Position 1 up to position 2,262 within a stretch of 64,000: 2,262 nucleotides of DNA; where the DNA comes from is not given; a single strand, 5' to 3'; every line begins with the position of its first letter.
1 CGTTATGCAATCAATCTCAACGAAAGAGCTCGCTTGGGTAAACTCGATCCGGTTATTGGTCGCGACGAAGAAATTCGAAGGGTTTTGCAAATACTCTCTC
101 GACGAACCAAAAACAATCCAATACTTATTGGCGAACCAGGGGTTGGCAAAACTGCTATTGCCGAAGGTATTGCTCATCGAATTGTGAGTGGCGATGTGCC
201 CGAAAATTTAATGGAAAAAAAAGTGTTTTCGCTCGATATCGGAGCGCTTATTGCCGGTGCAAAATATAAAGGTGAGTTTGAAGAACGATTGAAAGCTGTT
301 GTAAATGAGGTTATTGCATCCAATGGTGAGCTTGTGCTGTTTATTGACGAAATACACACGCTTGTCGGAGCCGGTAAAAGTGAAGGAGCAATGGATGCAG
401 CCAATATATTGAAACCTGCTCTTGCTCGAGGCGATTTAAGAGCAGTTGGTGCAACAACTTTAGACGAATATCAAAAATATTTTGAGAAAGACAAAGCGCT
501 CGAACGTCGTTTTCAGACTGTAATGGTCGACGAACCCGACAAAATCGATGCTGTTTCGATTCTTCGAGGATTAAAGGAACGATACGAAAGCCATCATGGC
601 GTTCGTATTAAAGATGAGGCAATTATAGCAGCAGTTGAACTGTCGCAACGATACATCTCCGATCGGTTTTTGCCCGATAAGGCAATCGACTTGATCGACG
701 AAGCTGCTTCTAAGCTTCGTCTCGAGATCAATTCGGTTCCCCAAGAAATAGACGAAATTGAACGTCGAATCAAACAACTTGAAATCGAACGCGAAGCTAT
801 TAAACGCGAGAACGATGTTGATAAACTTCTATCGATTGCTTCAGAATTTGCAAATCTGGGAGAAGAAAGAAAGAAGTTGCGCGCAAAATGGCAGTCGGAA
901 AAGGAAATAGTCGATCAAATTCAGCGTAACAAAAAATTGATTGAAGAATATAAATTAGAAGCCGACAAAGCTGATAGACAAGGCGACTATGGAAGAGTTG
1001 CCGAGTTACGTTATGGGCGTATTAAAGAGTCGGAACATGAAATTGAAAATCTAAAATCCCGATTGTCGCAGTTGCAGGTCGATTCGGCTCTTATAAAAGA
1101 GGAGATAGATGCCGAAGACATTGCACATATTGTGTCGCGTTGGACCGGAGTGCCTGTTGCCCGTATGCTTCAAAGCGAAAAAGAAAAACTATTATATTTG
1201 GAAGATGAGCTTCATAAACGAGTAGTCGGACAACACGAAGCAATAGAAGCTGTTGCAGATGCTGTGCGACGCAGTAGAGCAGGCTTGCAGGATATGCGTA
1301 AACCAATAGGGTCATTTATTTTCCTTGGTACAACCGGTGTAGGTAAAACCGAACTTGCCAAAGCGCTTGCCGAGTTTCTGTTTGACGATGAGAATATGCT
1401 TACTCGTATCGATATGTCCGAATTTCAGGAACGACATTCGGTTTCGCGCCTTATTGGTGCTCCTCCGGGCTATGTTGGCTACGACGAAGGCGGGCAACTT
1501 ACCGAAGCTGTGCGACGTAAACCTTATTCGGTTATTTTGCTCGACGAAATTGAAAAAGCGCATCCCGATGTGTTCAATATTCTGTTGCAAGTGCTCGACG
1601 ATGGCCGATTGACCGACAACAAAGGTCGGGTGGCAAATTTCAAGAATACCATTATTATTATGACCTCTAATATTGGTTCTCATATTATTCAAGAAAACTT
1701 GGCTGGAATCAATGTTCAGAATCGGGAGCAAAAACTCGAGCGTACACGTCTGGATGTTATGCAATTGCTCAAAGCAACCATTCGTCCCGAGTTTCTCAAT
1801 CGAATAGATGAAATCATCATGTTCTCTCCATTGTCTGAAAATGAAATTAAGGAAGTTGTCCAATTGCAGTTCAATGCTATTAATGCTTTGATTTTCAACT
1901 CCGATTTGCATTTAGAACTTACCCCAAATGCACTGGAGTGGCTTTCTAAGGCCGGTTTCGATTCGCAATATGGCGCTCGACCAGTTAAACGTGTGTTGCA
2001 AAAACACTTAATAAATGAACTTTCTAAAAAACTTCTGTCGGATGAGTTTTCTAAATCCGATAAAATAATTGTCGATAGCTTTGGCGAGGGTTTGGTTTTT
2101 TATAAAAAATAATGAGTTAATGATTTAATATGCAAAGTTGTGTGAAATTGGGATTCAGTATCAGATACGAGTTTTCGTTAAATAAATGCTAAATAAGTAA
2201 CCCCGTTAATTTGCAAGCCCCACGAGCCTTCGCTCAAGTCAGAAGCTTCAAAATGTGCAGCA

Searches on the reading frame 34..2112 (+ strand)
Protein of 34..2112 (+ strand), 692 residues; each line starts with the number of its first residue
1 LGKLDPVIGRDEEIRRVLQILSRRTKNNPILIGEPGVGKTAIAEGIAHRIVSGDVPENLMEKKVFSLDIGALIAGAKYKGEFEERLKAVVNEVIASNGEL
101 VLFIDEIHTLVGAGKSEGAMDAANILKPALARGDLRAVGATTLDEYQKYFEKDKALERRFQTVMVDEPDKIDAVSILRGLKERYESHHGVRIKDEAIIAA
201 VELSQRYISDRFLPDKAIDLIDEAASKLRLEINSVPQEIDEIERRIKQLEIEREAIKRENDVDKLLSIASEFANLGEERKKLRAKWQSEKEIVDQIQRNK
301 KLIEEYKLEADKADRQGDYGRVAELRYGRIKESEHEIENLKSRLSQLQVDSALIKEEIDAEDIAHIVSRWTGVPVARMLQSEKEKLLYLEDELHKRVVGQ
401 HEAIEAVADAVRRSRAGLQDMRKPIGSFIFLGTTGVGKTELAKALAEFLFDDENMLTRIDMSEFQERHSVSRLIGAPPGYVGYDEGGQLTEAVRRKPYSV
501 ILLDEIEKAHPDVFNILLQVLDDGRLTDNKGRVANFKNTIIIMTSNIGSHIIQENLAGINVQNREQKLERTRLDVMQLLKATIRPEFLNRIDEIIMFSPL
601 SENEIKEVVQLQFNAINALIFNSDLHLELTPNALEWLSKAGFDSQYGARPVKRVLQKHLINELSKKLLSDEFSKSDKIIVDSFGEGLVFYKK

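Call 67: search_protein_families(library=pfam, proteins=[window:34-2112:+], max_evalue=0.0001)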
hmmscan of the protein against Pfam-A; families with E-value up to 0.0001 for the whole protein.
window:34-2112:+ (692 aa): 18 families
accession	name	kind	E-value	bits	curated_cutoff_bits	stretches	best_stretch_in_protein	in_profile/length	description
PF07724.20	AAA_2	-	4.5e-71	238.7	27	1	423-594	1-166/166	AAA domain (Cdc48 subfamily)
PF17871.7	AAA_lid_9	-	5.1e-36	123.2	22.8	1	172-265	4-97/104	AAA lid domain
PF00004.35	AAA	-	9.1e-25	88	21.2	2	30-161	2-124/131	ATPase family associated with various cellular activities (AAA)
PF10431.15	ClpB_D2-small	-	7.6e-22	77.6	21.9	1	600-680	1-81/81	C-terminal, D2-small domain, of ClpB protein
PF07728.20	AAA_5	-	6e-20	72.1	22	1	428-549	2-125/139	AAA domain (dynein-related subfamily)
PF13191.12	AAA_16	-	3.4e-13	50.9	32.6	1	7-51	2-49/167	AAA ATPase domain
PF13401.12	AAA_22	-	2.6e-11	44.4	27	0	427-523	7-110/130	AAA domain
PF00158.32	Sigma54_activat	-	7e-11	42.5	20.2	1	426-528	23-124/168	Sigma-54 interaction domain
PF20720.3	nSTAND3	-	2.1e-08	34.4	27.2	0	14-52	7-43/155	Novel STAND NTPase 3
PF13238.12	AAA_18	-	2.6e-06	28.4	29.4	0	30-102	2-75/128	AAA domain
PF01078.27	Mg_chelatase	-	4.5e-06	26.6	20.3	0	12-65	9-61/207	Magnesium chelatase, subunit ChlI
PF05496.18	RuvB_N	-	6.3e-06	26.5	27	0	28-50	35-57/159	Holliday junction DNA helicase RuvB P-loop domain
PF01695.23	IstB_IS21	-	1.7e-05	24.9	24.1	0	23-51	89-117/238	IstB-like ATP binding protein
PF05621.17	TniB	-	1.7e-05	24.8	22.4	0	33-165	42-184/189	Bacterial TniB protein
PF13479.12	AAA_24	-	4.5e-05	23.8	27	0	430-517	7-84/195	AAA domain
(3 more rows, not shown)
